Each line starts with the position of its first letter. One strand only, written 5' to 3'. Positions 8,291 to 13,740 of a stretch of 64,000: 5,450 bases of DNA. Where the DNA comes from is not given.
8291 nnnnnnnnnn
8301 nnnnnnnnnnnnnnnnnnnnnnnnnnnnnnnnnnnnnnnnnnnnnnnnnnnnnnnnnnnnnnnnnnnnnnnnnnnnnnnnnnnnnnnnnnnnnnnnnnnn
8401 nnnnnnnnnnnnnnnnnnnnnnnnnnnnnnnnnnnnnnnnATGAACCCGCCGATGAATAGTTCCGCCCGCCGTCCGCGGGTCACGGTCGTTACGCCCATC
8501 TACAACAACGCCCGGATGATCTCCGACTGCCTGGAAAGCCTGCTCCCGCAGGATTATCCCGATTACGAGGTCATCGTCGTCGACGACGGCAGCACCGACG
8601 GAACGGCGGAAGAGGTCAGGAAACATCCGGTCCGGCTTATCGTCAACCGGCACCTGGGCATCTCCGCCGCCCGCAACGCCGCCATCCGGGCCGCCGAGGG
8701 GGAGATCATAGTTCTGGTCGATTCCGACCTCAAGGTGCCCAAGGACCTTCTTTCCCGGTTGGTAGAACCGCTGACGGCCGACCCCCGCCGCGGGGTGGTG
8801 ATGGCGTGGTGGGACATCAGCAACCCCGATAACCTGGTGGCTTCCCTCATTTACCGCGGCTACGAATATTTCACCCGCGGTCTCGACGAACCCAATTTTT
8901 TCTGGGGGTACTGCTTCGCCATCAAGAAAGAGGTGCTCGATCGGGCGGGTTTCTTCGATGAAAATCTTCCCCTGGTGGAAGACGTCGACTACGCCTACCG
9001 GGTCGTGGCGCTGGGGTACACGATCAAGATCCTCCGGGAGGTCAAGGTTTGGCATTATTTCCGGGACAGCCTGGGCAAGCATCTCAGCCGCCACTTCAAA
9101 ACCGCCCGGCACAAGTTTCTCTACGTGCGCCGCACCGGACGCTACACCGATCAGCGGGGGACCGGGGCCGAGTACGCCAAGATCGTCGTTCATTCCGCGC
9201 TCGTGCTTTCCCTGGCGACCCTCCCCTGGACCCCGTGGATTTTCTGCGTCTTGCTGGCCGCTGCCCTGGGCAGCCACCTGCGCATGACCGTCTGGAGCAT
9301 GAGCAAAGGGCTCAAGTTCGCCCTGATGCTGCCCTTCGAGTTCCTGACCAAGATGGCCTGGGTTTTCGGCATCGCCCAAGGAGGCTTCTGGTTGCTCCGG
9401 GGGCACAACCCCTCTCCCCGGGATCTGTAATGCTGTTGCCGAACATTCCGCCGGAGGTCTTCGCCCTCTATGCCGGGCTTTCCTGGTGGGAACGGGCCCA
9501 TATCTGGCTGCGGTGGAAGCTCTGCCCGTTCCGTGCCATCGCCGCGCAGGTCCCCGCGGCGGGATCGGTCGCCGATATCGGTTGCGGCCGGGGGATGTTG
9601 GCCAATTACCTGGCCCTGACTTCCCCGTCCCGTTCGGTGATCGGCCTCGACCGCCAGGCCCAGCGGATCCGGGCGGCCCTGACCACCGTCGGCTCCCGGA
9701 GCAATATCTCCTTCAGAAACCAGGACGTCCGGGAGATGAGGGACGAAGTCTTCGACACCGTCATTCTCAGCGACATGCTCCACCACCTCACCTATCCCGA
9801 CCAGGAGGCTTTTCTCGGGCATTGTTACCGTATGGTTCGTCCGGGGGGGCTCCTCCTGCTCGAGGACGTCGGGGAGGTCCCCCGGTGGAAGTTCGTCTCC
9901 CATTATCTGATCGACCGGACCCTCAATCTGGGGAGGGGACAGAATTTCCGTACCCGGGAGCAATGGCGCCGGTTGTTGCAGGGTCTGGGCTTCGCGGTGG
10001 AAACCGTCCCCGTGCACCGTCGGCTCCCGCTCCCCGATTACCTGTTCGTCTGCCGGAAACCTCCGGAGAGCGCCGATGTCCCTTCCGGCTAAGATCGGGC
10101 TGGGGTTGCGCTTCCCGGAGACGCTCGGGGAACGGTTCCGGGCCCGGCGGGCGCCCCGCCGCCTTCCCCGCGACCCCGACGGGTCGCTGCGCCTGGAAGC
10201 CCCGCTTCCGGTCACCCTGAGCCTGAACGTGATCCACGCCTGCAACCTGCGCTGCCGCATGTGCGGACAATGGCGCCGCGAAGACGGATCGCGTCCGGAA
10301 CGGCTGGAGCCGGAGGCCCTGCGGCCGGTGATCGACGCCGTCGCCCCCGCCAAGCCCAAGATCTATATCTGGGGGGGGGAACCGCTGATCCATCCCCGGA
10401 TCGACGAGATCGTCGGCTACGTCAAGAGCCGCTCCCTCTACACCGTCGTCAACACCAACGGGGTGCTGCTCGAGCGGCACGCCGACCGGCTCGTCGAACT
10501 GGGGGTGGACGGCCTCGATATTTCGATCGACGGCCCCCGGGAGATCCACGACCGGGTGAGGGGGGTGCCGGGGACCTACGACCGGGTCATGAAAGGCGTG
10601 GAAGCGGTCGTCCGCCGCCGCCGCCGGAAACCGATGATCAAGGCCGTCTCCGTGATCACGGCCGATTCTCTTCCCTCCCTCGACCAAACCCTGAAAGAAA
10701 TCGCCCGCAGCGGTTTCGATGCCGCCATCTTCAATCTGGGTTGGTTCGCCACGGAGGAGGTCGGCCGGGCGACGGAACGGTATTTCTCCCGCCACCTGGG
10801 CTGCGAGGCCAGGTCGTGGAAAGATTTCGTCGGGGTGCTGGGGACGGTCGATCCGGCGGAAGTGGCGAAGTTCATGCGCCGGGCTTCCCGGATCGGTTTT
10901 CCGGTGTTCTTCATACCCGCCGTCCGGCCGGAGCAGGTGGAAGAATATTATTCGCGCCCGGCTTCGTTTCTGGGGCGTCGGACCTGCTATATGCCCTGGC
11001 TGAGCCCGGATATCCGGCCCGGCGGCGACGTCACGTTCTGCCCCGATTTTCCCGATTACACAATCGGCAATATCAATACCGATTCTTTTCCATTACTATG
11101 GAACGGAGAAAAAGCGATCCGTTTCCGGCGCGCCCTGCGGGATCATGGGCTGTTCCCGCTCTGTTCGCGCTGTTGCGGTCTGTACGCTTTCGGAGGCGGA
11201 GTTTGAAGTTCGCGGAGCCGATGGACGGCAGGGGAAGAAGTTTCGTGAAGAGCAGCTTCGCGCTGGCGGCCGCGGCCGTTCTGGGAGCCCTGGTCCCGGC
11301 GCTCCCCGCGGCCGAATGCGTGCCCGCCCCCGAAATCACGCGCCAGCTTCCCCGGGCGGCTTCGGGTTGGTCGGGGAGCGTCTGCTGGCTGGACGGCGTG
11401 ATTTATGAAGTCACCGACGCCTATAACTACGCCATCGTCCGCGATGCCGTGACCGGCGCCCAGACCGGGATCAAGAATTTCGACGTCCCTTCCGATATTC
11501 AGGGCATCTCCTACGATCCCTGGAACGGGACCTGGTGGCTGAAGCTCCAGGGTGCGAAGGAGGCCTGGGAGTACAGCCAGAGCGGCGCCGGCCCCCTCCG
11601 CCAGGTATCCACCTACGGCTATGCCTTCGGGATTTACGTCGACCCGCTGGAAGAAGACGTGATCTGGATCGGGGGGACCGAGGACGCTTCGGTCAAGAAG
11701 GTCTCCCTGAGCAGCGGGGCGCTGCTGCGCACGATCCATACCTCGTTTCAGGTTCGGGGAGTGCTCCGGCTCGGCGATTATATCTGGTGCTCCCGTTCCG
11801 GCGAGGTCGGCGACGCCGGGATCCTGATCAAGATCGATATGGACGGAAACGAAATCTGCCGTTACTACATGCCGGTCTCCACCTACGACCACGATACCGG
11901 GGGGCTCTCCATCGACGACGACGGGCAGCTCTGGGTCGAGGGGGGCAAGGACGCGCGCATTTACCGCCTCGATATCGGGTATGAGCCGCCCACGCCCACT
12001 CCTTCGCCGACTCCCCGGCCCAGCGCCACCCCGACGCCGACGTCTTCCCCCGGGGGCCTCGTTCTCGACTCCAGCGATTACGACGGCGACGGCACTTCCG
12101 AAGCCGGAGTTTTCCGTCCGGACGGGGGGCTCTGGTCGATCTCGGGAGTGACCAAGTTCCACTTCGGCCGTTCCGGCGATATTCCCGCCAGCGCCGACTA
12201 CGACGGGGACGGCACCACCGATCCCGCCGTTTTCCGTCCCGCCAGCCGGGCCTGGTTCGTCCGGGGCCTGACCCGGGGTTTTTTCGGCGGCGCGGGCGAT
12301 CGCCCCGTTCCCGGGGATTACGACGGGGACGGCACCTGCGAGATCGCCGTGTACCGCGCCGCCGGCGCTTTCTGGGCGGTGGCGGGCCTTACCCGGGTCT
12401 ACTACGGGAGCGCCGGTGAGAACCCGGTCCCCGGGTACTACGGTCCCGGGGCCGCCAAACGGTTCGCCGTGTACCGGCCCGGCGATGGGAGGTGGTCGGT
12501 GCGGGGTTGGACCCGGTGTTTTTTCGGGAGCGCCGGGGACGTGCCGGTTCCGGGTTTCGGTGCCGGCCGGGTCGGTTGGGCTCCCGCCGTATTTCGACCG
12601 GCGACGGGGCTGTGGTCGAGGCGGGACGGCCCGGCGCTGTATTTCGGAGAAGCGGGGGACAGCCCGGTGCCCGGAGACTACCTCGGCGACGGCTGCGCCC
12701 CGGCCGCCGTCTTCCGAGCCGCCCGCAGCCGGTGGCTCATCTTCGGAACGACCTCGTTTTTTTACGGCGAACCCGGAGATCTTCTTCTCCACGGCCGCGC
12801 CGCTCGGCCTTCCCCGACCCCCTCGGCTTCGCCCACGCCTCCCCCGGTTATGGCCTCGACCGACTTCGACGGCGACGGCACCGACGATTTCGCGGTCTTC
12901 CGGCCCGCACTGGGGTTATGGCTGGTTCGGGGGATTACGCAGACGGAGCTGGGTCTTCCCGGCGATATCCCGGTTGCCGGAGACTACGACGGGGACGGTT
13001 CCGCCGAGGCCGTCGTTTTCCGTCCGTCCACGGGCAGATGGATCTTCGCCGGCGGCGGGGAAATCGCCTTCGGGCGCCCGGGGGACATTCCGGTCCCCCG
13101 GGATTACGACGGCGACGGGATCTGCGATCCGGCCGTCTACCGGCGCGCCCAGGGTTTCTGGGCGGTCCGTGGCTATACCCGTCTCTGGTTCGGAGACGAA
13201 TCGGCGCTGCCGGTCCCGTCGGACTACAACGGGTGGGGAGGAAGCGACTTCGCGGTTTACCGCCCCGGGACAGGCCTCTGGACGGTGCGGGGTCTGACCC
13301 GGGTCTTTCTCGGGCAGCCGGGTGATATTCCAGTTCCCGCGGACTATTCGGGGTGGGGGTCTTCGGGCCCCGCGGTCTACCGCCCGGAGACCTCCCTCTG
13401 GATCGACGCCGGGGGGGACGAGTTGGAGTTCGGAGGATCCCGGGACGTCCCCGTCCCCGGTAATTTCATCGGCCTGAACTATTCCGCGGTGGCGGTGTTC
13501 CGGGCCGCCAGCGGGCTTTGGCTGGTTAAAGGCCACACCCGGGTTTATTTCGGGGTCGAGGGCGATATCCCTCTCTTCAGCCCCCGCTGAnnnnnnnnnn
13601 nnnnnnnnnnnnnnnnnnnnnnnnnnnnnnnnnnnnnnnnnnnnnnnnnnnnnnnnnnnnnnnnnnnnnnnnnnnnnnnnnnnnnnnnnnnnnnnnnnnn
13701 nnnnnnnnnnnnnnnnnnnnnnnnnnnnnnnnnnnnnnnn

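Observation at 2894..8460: Arn-like module: WecE + WecD + GT2 polyprenyl-P-sugar synthase operon facing a divergent ArnT/PMT-like GT-C transferase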

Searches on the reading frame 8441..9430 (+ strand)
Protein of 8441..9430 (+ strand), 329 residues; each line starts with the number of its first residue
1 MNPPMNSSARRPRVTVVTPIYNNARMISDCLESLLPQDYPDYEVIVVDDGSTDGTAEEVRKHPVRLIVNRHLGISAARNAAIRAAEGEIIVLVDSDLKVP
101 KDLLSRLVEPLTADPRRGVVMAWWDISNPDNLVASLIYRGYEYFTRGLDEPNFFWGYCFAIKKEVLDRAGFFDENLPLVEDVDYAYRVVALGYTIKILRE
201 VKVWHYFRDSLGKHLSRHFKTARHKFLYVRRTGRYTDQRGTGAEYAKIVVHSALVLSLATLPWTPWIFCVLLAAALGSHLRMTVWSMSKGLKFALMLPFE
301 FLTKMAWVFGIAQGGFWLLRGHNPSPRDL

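Call 6: search_protein_families(library=pfam, proteins=[window:8441-9430:+], max_evalue=0.01)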
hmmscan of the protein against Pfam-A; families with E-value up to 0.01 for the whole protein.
window:8441-9430:+ (329 aa): 5 families
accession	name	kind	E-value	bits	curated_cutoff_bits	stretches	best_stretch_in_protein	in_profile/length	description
PF00535.33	Glycos_transf_2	-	1.3e-34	119.9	23.3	1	15-167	1-165/168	Glycosyl transferase family 2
PF13641.12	Glyco_tranf_2_3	-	7.3e-24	85.5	27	1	12-219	1-225/230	Glycosyltransferase like family 2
PF13506.12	Glyco_transf_21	-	1.1e-10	41.7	21.7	1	80-219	24-170/174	Glycosyl transferase family 21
PF13632.12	Glyco_trans_2_3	-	1.3e-09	38.6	27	1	89-275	1-195/198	Glycosyl transferase family group 2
PF10111.15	Glyco_tranf_2_2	-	5.7e-09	36.3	27.3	1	15-190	1-201/276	Glycosyltransferase like family 2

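Call 7: search_protein_families(library=ncbifam, proteins=[window:8441-9430:+], max_evalue=0.01)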
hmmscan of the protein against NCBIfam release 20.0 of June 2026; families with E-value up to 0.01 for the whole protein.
window:8441-9430:+ (329 aa): 31 families (the best 25 are shown)
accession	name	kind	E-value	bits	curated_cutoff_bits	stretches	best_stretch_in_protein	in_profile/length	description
TIGR03965.1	mycofact_glyco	equivalog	5.1e-28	98.2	280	2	7-112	69-180/467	mycofactocin biosynthesis glycosyltransferase MftF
NF041875.1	EPS_EpsD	equivalog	7.3e-28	97.9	370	1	14-222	1-224/325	exopolysaccharide biosynthesis glycosyltransferase EpsD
TIGR03937.1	PgaC_IcaA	equivalog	7.9e-20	71.2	422.3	1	8-201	41-246/407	poly-beta-1,6-N-acetyl-D-glucosamine synthase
NF007482.0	PRK10073.1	equivalog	9.1e-19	67.6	423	1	10-109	4-108/334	glycosyltransferase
TIGR04283.1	glyco_like_mftF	equivalog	1.2e-18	67.5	182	1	15-199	2-179/221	TIGR04283 family arsenosugar biosynthesis glycosyltransferase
NF047683.1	TeichurnBiosyTuaG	equivalog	4.9e-16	59.1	400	1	10-108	4-108/252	teichuronic acid biosynthesis protein TuaG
NF038299.1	EPS_HpsN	equivalog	1.9e-14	53.4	425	1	12-120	1-115/317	hormogonium polysaccharide biosynthesis glycosyltransferase HpsN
TIGR04242.1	nodulat_NodC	equivalog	7.4e-14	51.5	550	1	7-128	43-172/395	chitooligosaccharide synthase NodC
TIGR03469.1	HpnB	hypoth_equivalog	2.9e-12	46.3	379.25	1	7-77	39-110/386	hopene-associated glycosyltransferase HpnB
TIGR03472.1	HpnI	equivalog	3.3e-12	45.9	310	1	7-308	36-347/373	bacteriohopanetetrol glucosamine biosynthesis glycosyltransferase HpnI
TIGR03111.1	glyc2_xrt_Gpos1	hypoth_equivalog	3.7e-12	45.8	363.95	1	7-116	44-161/439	TIGR03111 family XrtG-associated glycosyltransferase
NF053739.1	GlytfEpsEBac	equivalog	3.6e-11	42.5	450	1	12-112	1-108/265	glycosyltransferase EpsE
NF050050.1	ProtGlycPglI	equivalog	1.2e-10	41.2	500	1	12-109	2-106/306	GalNAc(5)-diNAcBac-PP-undecaprenol beta-1,3-glucosyltransferase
NF038302.1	EPS_HpsE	equivalog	5e-10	38.8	300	1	14-104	3-104/307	hormogonium polysaccharide biosynthesis glycosyltransferase HpsE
NF045692.1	OglycostaseCruG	equivalog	9.3e-10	38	600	1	10-62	39-91/386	2'-O-glycosyltransferase CruG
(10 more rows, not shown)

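Call 95: search_solved_structures(query=window:8441-9430:+, max_evalue=0.001)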
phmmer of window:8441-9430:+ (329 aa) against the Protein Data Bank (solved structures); distinct sequences matched with E-value up to 0.001: 31.
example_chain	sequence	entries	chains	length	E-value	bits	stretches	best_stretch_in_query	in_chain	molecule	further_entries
2z87_A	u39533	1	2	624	2.7e-22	82.9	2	9-114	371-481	Chondroitin synthase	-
2z86_A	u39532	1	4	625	2.7e-22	82.9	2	9-114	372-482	Chondroitin synthase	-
6yv7_B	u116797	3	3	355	3.3e-22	82.6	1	10-317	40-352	Glycosyl transferase, family 2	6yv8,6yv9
6yv7_A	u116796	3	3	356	3.3e-22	82.6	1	10-317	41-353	Glycosyl transferase, family 2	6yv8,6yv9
6p61_A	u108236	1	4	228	7.4e-15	58.4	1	10-120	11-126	Glycosyltransferase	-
5hea_A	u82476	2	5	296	7.7e-14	55.1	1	14-111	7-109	Putative glycosyltransferase (GalT1)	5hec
5tze_C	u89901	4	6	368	2.5e-12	50.1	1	14-105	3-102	Glycosyl transferase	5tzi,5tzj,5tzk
5tz8_A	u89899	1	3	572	6.9e-12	48.7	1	14-105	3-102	Glycosyl transferase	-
3bcv_A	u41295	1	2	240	3.3e-10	43.1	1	12-105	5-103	Putative glycosyltransferase protein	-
8vh7_A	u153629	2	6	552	7.7e-09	38.7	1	8-117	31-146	Heparosan synthase B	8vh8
8viw_A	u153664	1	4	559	7.8e-09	38.6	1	8-117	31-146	Heparosan synthase B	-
5mlz_A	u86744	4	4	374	1.4e-08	37.8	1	12-111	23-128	Dolichol monophosphate mannose synthase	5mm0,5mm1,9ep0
8vxh_A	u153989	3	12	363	1.3e-07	34.6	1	9-109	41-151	Undecaprenyl-phosphate 4-deoxy-4-formamido-L-arabinose transferase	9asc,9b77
9bhc_C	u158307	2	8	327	1.4e-07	34.5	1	10-109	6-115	Undecaprenyl-phosphate 4-deoxy-4-formamido-L-arabinose transferase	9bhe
9hwj_A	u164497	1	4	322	2.3e-07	33.8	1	13-109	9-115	Undecaprenyl-phosphate 4-deoxy-4-formamido-L-arabinose transferase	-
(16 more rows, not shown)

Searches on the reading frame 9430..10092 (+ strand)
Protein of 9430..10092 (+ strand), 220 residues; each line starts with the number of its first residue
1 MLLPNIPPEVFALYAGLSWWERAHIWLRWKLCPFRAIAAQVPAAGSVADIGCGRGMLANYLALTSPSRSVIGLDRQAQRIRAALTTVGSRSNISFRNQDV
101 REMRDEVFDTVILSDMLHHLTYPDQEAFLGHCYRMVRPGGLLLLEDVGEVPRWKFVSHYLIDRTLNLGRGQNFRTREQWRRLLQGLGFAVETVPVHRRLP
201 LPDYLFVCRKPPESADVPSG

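Call 66: search_protein_families(library=ncbifam, proteins=[window:9430-10092:+], max_evalue=0.00001)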
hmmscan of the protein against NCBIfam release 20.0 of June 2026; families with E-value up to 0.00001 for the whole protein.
window:9430-10092:+ (220 aa): 17 families
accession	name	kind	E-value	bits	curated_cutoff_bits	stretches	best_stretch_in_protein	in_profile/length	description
NF045667.1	MTase_DVU1556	equivalog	1.3e-14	54.2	155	1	39-194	18-166/213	DVU_1556 family methyltransferase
TIGR01983.1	UbiG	equivalog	1.5e-14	53.9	102.95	1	46-145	52-152/228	bifunctional 2-polyprenyl-6-hydroxyphenol methylase/3-demethylubiquinol 3-O-methyltransferase UbiG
NF043040.1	corrin_prot_MT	hypoth_equivalog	1.9e-14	53.7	180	1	36-146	33-149/216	corrinoid protein-associated methyltransferase CpaM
TIGR02072.1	BioC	equivalog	2.3e-11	44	184.95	1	46-188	37-171/244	malonyl-ACP O-methyltransferase BioC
NF008686.0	PRK11705.1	equivalog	1.7e-09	37.2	400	1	46-150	170-271/383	cyclopropane fatty acyl phospholipid synthase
NF053839.1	CPFASynBruc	equivalog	1.8e-09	37.1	600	1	35-152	164-284/410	cyclopropane fatty acid synthase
NF045823.1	PthPhpthDimycoMt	equivalog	2.3e-09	36.8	300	1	34-157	56-179/256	phthiotriol/phenolphthiotriol dimycocerosates methyltransferase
NF045825.1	FAmtase_mtf2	equivalog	4.5e-09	35.9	400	1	28-148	42-162/248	fatty-acid O-methyltransferase Mtf2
NF041537.1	ArsM_AhpD_UU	exception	4.5e-09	35.6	510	1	40-146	73-182/345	arsenite methyltransferase/AhpD domain selenoprotein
NF047649.1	MTase_UXPK_star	exception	5e-08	32.3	460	1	44-147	78-184/283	methyltransferase/UXPK-star double selenoprotein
NF041536.1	ArsM_DUF2284_UU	exception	5.4e-08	31.6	575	1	42-146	75-182/459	arsenite methyltransferase/DUF2284 domain selenoprotein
NF010703.0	PRK14103.1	equivalog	1.2e-07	31.4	320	1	33-161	17-138/256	trans-aconitate 2-methyltransferase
TIGR02081.1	metW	equivalog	3.7e-07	29.9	189.5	1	34-124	4-92/194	methionine biosynthesis protein MetW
NF040703.1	cyclopro_CfaB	exception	5.7e-07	28.7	650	1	46-143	162-262/393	C17 cyclopropane fatty acid synthase CfaB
TIGR04345.1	ovoA_Cterm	equivalog_domain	2.1e-06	27.5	170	0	89-145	114-170/242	putative 4-mercaptohistidine N1-methyltransferase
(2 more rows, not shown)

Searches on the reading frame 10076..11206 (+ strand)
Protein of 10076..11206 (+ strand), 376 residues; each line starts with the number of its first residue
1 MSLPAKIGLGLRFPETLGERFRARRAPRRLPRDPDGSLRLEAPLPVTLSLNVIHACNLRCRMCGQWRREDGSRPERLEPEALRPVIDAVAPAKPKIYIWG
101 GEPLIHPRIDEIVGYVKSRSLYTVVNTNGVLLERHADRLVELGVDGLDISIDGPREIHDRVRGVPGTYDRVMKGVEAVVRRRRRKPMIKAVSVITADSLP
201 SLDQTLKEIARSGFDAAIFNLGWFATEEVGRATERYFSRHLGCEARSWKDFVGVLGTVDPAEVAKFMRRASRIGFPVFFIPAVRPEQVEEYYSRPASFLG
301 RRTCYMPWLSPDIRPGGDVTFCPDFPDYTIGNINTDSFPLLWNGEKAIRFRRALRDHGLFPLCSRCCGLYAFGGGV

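Call 88: search_protein_families(library=pfam, proteins=[window:10076-11206:+], max_evalue=0.01)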
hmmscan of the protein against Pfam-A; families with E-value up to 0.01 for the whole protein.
window:10076-11206:+ (376 aa): 3 families
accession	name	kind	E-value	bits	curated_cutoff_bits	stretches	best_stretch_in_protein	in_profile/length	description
PF04055.27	Radical_SAM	-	8.8e-26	91.5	29.5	1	51-181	2-139/166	Radical SAM superfamily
PF13186.11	SPASM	-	6.1e-12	46.1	21.5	1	304-366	1-66/67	Iron-sulfur cluster-binding domain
PF13353.11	Fer4_12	-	4.8e-05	24.1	22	1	53-156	12-118/137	4Fe-4S single cluster domain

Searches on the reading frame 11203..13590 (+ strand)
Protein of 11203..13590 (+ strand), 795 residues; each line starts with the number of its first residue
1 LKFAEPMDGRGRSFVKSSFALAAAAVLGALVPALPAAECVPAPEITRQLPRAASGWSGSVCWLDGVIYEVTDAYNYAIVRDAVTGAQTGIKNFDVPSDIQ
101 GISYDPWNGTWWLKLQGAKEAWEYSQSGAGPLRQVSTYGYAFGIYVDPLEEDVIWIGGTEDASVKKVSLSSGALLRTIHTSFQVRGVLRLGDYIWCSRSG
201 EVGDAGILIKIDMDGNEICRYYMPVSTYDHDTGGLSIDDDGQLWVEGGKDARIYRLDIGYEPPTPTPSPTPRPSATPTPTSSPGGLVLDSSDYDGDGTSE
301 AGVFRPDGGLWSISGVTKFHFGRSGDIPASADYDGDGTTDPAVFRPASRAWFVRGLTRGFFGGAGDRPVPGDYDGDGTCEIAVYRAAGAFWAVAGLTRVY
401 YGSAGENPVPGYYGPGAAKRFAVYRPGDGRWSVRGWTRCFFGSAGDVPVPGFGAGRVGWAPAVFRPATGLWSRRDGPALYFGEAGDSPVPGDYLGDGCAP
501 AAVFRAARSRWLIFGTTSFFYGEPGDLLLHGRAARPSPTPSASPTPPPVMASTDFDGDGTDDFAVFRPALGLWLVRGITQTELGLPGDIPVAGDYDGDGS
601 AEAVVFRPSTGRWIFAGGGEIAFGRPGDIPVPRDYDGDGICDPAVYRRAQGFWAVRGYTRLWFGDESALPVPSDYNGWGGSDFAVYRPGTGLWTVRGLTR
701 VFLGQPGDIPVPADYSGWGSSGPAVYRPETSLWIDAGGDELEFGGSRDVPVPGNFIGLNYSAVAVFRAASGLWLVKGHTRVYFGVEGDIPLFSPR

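Call 88: search_protein_families(library=pfam, proteins=[window:11203-13590:+], max_evalue=0.01)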
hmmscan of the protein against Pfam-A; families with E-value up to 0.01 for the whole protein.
window:11203-13590:+ (795 aa): 2 families
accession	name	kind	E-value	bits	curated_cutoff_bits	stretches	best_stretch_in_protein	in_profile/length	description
PF13517.12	FG-GAP_3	-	2.8e-05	25.1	26.9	0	554-605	1-61/61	FG-GAP-like repeat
PF01839.29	FG-GAP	-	5.6e-05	23.4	22.1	1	551-569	6-24/37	FG-GAP repeat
